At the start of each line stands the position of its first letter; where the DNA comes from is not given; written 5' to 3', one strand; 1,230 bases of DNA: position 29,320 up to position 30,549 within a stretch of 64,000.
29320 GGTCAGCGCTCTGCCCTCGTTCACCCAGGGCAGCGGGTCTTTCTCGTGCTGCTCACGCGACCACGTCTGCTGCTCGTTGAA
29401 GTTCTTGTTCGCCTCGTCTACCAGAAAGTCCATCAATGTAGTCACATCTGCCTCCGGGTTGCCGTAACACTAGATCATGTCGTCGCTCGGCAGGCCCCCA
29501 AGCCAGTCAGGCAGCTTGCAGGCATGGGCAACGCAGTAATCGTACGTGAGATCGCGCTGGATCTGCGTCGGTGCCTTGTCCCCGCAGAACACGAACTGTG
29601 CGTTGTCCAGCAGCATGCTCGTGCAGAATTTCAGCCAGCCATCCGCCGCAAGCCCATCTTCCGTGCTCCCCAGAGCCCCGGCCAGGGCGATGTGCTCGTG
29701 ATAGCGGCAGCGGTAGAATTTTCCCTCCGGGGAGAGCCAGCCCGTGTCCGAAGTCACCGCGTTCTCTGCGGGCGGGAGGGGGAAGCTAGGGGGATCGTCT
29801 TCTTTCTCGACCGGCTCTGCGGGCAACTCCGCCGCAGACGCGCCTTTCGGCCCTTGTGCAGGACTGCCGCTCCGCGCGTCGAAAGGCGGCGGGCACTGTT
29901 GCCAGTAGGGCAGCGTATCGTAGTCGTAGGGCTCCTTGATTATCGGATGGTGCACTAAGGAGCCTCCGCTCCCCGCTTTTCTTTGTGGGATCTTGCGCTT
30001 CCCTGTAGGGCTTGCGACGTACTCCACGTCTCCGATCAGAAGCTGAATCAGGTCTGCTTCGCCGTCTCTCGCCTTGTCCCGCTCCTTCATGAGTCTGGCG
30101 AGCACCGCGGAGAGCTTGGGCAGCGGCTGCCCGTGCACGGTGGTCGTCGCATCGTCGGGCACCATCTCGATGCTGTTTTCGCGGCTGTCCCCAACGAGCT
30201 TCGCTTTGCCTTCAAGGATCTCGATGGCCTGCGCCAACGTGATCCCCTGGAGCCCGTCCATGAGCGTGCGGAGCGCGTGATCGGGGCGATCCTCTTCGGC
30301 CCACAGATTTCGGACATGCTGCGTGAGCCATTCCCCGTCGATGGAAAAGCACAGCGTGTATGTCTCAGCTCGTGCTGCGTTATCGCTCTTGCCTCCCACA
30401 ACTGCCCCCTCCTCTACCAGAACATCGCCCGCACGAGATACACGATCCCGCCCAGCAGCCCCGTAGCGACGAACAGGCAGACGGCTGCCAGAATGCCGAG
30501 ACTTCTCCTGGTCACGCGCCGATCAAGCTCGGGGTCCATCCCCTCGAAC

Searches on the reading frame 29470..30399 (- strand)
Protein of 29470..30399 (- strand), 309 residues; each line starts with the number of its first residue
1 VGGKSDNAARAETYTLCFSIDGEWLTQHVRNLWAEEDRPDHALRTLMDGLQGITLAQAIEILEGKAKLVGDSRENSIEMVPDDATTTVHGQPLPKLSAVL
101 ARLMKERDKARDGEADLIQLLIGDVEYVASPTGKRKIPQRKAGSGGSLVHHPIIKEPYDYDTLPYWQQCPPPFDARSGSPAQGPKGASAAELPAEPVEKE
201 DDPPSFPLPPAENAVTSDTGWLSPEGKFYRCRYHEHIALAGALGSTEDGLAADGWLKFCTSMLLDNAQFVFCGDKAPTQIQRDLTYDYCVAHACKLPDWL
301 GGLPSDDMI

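Call 15: search_protein_families(library=pfam, proteins=[window:29470-30399:-], max_evalue=0.01)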
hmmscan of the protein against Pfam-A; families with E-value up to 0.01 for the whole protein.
window:29470-30399:- (309 aa): 0 families

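Call 28: search_protein_families(library=phrogs, proteins=[window:29470-30399:-], max_evalue=0.001)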
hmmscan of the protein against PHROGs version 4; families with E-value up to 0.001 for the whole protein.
window:29470-30399:- (309 aa): 2 families
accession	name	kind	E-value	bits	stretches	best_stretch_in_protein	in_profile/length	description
phrog_11532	-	unknown function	2.2e-10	40.7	1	11-74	2-64/586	-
phrog_31560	-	unknown function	0.00028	21.3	0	212-238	166-192/280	-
